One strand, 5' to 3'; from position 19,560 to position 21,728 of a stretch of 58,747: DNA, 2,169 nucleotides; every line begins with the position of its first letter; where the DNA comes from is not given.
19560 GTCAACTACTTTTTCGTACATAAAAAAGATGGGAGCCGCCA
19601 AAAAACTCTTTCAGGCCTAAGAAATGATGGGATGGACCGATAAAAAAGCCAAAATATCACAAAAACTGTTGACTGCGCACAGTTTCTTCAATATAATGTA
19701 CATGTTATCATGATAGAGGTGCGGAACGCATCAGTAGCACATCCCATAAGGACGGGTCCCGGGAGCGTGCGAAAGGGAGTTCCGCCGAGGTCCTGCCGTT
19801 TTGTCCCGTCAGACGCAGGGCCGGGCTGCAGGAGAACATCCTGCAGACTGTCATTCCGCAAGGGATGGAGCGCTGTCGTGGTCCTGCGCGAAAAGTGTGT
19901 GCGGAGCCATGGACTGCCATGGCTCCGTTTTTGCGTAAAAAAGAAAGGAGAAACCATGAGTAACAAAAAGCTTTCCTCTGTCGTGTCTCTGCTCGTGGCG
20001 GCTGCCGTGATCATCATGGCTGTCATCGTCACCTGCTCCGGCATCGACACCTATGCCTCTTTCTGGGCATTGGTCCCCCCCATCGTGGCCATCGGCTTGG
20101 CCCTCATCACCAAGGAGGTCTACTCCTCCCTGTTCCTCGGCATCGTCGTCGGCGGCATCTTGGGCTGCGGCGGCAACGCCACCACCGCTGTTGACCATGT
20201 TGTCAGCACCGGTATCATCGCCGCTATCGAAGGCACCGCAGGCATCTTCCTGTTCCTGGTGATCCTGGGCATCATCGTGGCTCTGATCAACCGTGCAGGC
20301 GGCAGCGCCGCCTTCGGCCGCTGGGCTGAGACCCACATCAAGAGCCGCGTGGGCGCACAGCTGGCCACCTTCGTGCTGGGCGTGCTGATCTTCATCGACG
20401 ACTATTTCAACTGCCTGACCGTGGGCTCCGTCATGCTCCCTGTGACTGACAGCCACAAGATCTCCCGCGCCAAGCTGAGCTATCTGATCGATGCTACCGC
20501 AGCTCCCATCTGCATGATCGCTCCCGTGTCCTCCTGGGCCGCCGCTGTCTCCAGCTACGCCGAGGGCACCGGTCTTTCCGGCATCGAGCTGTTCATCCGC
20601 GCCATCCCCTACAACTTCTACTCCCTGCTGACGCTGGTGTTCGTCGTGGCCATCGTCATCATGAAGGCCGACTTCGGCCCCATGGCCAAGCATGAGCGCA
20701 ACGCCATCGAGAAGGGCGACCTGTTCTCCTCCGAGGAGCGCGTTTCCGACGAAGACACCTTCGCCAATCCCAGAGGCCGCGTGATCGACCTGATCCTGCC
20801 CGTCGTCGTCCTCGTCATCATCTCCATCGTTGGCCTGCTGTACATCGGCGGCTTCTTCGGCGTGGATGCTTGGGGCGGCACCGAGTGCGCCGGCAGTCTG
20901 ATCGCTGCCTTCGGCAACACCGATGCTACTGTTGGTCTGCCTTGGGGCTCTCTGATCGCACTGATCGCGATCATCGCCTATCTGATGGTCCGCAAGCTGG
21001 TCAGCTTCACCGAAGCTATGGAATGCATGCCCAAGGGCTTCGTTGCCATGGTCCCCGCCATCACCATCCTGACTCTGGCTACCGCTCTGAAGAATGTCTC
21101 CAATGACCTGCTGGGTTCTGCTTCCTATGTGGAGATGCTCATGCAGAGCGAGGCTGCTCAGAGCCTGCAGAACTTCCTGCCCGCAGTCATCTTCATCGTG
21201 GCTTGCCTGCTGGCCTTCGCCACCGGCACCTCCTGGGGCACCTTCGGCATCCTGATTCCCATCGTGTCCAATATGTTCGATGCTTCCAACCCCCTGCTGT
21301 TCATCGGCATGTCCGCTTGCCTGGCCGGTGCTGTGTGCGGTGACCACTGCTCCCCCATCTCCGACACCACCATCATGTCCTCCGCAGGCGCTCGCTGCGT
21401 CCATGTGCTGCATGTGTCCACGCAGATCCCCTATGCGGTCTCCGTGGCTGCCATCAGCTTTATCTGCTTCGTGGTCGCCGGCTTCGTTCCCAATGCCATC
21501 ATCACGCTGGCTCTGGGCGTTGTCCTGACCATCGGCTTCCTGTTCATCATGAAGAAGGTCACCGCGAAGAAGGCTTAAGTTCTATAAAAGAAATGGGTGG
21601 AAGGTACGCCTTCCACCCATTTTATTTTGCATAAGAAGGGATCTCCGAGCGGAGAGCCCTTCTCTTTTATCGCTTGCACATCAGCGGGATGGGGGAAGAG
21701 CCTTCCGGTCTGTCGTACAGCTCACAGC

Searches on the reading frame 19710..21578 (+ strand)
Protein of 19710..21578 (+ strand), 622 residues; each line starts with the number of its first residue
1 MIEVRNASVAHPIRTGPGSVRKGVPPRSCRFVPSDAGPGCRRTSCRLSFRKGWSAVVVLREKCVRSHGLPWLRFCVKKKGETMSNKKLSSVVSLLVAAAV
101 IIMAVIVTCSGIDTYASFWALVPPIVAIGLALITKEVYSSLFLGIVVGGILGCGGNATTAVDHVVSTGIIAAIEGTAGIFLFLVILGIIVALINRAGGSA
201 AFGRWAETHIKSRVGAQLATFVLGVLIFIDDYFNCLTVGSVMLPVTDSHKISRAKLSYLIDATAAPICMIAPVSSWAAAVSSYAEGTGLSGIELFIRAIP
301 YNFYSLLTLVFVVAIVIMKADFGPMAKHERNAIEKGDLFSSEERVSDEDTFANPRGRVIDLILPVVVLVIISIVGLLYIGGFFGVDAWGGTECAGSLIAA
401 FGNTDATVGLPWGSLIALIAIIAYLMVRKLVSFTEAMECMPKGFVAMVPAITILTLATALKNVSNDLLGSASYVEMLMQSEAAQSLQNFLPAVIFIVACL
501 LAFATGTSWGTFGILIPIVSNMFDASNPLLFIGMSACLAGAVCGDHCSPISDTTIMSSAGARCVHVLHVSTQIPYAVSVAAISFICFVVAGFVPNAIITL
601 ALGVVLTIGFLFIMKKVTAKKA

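Call 92: search_protein_families(library=pfam, proteins=[window:19710-21578:+], max_evalue=0.001)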
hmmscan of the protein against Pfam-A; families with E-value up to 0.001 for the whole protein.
window:19710-21578:+ (622 aa): 1 family
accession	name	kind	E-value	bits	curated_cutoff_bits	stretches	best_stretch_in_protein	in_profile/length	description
PF03553.21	Na_H_antiporter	-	1.9e-49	169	23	1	272-592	6-303/303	Na+/H+ antiporter family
